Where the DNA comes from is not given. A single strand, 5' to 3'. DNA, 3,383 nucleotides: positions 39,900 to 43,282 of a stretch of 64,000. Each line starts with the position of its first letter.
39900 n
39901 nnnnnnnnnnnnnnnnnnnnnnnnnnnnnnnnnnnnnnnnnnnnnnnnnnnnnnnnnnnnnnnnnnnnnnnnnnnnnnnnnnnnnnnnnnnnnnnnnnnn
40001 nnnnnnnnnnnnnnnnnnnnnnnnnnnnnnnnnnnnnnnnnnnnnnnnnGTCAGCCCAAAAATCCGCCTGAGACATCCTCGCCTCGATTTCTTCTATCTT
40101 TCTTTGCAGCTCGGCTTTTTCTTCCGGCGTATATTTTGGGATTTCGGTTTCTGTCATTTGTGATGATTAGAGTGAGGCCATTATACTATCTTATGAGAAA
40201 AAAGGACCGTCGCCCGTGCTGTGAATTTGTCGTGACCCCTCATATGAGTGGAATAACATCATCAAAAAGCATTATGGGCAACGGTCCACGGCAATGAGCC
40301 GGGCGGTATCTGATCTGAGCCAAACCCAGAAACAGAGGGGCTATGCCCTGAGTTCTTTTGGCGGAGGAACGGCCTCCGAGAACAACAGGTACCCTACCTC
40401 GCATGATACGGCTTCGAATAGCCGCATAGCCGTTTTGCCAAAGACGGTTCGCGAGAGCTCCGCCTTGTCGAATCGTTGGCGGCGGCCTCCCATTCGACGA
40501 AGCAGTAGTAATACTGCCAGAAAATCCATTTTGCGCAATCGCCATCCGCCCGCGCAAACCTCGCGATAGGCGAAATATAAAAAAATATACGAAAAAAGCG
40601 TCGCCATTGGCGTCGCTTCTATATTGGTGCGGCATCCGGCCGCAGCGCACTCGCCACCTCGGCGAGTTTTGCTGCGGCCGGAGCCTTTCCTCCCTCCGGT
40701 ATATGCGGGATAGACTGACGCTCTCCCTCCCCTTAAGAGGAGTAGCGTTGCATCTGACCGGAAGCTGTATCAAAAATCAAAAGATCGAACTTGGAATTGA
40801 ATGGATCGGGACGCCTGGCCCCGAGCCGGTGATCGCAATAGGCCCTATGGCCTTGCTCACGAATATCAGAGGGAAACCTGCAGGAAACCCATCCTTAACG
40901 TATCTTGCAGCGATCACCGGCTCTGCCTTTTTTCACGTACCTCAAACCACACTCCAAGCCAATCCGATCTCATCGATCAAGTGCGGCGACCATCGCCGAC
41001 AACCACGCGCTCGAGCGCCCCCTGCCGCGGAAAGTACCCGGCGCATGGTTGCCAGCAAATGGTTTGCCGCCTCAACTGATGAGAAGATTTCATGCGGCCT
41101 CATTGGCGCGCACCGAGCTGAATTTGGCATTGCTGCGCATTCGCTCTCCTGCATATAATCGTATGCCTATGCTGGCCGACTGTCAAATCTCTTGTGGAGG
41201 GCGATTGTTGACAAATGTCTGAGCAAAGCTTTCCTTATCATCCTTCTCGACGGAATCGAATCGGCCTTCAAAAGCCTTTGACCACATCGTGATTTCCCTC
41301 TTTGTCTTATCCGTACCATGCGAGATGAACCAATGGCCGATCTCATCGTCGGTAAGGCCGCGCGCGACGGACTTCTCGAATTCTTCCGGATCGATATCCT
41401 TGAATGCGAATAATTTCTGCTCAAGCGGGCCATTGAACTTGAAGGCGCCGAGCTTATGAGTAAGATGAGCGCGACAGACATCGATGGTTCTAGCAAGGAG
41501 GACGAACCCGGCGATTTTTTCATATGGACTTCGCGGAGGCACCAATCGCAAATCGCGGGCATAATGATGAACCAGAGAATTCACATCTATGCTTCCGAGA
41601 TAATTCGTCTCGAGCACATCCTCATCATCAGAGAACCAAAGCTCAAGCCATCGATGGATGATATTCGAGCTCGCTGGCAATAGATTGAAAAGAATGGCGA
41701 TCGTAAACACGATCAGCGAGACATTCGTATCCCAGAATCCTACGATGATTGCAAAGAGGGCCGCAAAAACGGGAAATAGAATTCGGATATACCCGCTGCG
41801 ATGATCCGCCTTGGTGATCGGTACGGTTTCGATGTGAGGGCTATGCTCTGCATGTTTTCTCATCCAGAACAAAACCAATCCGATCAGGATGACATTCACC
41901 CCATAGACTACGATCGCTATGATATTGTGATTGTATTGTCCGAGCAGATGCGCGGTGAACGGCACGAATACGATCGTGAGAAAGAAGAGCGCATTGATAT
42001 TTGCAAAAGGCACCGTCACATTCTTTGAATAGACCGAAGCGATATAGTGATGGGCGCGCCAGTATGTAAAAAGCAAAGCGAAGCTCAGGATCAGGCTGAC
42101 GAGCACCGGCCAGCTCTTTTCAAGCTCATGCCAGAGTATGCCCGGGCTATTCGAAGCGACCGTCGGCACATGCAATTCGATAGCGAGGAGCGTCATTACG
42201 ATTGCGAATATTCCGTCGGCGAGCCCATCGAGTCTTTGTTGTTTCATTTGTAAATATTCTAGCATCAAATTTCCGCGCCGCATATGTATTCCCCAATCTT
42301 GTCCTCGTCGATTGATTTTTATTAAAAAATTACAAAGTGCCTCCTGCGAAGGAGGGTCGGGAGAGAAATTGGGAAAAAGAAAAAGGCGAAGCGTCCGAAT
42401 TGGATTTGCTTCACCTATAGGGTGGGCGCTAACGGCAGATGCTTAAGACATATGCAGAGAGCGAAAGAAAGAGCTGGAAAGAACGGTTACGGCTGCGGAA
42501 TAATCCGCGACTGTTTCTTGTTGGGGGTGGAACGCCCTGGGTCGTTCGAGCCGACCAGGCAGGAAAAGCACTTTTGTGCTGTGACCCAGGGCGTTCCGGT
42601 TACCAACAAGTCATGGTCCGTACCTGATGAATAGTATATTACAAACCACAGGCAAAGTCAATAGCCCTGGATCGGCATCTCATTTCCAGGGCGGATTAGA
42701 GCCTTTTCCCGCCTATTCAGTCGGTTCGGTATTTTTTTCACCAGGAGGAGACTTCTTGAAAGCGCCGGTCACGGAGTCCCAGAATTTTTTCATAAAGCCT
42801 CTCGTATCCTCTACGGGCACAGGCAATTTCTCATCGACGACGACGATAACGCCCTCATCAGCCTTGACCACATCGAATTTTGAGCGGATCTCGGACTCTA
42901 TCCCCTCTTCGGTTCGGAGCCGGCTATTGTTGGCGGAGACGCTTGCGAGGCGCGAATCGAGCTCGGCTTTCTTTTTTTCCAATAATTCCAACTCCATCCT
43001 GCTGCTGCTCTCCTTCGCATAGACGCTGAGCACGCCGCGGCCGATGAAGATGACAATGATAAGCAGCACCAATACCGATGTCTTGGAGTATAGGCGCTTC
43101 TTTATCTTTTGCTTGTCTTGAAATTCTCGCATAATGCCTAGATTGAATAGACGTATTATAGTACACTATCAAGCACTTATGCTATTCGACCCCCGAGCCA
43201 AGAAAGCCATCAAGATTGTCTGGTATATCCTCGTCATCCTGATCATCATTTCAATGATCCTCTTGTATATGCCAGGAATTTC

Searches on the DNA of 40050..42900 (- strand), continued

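Call 73: search_with_rna_model(model_id=R1, sources=[L029, L028], max_evalue=10, filters=off, show_alignments=2)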
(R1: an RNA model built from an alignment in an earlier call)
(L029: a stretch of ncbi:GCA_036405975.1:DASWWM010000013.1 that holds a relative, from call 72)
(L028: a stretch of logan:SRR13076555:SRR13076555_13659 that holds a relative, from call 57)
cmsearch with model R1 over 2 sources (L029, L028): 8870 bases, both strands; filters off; matches with E-value up to 10: 11.
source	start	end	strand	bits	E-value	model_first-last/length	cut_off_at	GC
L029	3823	3854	+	9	0.13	74-106/116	no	0.31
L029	3822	3853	-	8.4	0.18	74-106/116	no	0.31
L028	3059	3175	+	7.9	0.25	1-116/116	no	0.43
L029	5157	5179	-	5.9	0.78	78-101/116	no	0.52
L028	611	700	-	4.6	1.6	1-116/116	no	0.33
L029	300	390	+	3.3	3.3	1-116/116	no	0.48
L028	1012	1057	+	2.7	4.7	1-116/116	no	0.28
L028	1780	1815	+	2.1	6.7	71-116/116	no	0.5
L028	2144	2262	-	1.9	7.2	1-116/116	no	0.34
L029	2181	2241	-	1.7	8.2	1-116/116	no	0.41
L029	3427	3446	+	1.5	9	1-116/116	no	0.35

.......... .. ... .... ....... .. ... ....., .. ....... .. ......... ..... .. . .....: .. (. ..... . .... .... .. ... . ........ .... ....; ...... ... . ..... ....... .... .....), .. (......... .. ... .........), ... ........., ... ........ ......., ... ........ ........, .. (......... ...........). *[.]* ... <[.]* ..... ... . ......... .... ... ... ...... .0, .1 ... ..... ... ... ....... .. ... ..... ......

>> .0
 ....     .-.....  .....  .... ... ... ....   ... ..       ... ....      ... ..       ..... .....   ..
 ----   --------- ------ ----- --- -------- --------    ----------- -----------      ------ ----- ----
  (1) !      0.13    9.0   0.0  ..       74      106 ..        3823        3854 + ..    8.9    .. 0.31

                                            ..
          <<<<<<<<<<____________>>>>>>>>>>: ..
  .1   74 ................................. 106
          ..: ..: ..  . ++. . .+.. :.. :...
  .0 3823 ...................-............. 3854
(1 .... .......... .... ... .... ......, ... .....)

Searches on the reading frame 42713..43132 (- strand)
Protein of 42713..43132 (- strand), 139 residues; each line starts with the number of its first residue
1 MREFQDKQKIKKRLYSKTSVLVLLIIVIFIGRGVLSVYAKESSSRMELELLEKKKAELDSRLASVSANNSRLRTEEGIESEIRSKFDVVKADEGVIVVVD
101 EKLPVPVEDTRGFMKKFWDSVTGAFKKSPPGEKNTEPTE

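Call 9: search_protein_families(library=pfam, proteins=[window:42713-43132:-], max_evalue=0.01)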
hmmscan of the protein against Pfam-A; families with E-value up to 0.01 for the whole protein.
window:42713-43132:- (139 aa): 1 family
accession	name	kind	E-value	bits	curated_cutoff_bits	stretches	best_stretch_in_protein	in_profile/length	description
PF04977.20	DivIC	-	5.6e-06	26.5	28.9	1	21-100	3-79/80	Septum formation initiator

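Call 54: find_homologous_proteins(query=window:42713-43132:-, max_evalue=1e-8)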
Query window:42713-43132:- (139 aa): 67 proteins with E <= 1e-8 among 86 candidates.
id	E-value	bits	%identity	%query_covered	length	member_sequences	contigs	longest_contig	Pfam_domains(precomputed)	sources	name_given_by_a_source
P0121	3.2e-80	284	100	100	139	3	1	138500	PF04977.21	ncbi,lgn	-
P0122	8.0e-69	247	90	98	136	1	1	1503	-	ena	-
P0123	9.9e-66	237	88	96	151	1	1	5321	PF04977.21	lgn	-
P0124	2.1e-60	220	82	94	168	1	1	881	PF04977.21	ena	-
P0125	7.4e-60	218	79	98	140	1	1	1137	PF04977.21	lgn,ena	-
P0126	1.2e-58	214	82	90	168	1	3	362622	-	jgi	jgi:cell division protein FtsB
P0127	5.0e-58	212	82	92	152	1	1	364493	PF04977.21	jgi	jgi:cell division protein FtsB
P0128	5.1e-58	212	74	99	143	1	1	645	PF04977.21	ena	-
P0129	5.6e-58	212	76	98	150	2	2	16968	PF04977.21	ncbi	-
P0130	7.1e-58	212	82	91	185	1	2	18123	PF04977.21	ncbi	-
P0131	1.2e-56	208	81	91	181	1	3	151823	PF04977.21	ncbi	-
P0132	1.8e-56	207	73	100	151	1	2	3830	PF04977.21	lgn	-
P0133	2.4e-56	207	81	91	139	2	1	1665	PF04977.21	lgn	-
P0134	1.9e-48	181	65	94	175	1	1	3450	PF04977.21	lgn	-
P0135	9.2e-48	179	65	94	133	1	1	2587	PF04977.21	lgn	-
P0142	4.3e-37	145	55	94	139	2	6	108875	PF04977.21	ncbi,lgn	ncbi:MAG TPA: septum formation initiator family protein [Candidatus Paceibacterota bacterium]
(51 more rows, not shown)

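Call 55: find_encoding_contigs(protein=P0126, flank=2500, max_places=4)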
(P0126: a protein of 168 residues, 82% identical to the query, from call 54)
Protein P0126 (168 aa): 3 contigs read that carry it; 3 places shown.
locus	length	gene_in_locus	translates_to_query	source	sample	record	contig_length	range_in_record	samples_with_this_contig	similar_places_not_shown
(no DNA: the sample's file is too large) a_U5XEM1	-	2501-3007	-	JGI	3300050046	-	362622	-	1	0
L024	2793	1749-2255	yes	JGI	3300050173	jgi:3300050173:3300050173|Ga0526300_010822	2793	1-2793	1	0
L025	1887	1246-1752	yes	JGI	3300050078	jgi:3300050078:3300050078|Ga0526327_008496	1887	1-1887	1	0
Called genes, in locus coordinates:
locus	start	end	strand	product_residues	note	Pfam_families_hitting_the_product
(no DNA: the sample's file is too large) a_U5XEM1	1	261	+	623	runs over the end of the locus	PF00009:GTP_EFTU, PF03144:GTP_EFTU_D2 (weak), PF14492:EFG_III (weak), PF00679:EFG_C, PF06421:LepA_C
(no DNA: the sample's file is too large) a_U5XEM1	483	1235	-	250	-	-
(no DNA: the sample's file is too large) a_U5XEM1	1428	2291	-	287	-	-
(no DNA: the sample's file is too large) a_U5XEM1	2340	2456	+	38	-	-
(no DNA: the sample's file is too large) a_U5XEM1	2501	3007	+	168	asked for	-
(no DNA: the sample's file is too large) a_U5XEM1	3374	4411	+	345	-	PF06736:TMEM175, PF16798:DUF5069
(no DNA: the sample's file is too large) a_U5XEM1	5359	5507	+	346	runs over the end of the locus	PF03462:PCRF, PF00472:RF-1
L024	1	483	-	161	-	?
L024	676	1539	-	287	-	-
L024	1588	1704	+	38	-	-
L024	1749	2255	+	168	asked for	-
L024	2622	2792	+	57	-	?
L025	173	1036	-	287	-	-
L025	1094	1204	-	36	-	-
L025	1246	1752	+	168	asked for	-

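Call 56: find_encoding_contigs(protein=P0130, flank=2500, max_places=4)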
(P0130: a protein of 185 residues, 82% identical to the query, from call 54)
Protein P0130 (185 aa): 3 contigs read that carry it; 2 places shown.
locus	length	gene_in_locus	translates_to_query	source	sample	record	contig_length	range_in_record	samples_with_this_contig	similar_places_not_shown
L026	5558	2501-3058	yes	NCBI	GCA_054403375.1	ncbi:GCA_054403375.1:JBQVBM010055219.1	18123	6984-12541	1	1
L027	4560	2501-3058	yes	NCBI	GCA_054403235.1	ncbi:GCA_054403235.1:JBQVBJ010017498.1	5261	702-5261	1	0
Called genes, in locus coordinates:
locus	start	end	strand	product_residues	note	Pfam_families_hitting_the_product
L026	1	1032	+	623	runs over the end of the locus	PF00009:GTP_EFTU, PF03144:GTP_EFTU_D2 (weak), PF14492:EFG_III (weak), PF00679:EFG_C, PF06421:LepA_C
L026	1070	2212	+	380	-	PF01261:AP_endonuc_2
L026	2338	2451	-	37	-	-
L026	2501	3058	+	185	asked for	PF04977:DivIC (weak)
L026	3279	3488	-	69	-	-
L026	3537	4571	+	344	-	PF06736:TMEM175, PF16798:DUF5069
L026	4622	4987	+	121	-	-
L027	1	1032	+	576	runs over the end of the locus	?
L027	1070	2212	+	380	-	PF01261:AP_endonuc_2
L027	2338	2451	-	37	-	-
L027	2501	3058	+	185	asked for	PF04977:DivIC (weak)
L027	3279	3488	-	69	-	-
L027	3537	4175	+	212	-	PF06736:TMEM175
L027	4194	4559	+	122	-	?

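Call 57: find_encoding_contigs(protein=P0134, flank=2500, max_places=4)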
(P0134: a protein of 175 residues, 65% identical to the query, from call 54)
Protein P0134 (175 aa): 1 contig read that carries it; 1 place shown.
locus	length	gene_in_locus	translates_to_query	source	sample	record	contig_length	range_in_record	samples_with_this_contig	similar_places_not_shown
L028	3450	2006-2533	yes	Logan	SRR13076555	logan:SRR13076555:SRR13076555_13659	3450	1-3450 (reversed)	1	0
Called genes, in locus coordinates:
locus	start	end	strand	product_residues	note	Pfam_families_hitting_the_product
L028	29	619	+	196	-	-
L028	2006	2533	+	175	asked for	PF04977:DivIC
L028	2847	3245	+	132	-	-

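Call 72: find_encoding_contigs(protein=P0142, flank=2500, max_places=4)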
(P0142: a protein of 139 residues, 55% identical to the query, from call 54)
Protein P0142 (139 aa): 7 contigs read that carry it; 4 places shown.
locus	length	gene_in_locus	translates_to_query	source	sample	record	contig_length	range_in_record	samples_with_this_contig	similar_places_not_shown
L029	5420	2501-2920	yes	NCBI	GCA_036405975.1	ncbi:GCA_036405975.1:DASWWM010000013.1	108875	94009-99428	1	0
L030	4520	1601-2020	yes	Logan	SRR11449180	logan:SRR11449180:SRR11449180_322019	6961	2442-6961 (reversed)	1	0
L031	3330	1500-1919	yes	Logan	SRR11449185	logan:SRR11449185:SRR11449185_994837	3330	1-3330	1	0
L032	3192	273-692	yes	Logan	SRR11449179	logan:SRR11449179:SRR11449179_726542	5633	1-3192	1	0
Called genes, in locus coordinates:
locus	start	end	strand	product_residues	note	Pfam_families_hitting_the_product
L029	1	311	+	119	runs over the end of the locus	-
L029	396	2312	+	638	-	PF00009:GTP_EFTU, PF03144:GTP_EFTU_D2 (weak), PF14492:EFG_III (weak), PF00679:EFG_C, PF06421:LepA_C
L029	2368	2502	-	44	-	-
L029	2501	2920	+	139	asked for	PF04977:DivIC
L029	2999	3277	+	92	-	PF00462:Glutaredoxin, PF13417:GST_N_3 (weak)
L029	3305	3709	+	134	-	PF00254:FKBP_C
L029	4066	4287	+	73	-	-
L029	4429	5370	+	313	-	PF10672:Methyltrans_SAM, PF09445:Methyltransf_15 (weak)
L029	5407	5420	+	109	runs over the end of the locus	-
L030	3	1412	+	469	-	?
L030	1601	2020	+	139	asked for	PF04977:DivIC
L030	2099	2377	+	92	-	PF00462:Glutaredoxin, PF13417:GST_N_3 (weak)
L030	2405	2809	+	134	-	PF00254:FKBP_C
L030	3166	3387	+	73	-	-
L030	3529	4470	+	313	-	PF10672:Methyltrans_SAM, PF09445:Methyltransf_15 (weak)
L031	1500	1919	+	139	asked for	PF04977:DivIC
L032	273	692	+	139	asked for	PF04977:DivIC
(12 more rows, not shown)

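Call 76: search_protein_families(library=pfam, proteins=[L028:2847-3245:+], max_evalue=0.1)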
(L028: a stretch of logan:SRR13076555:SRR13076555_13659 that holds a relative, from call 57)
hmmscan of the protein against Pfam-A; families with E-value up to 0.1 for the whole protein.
L028:2847-3245:+ (132 aa): 0 families
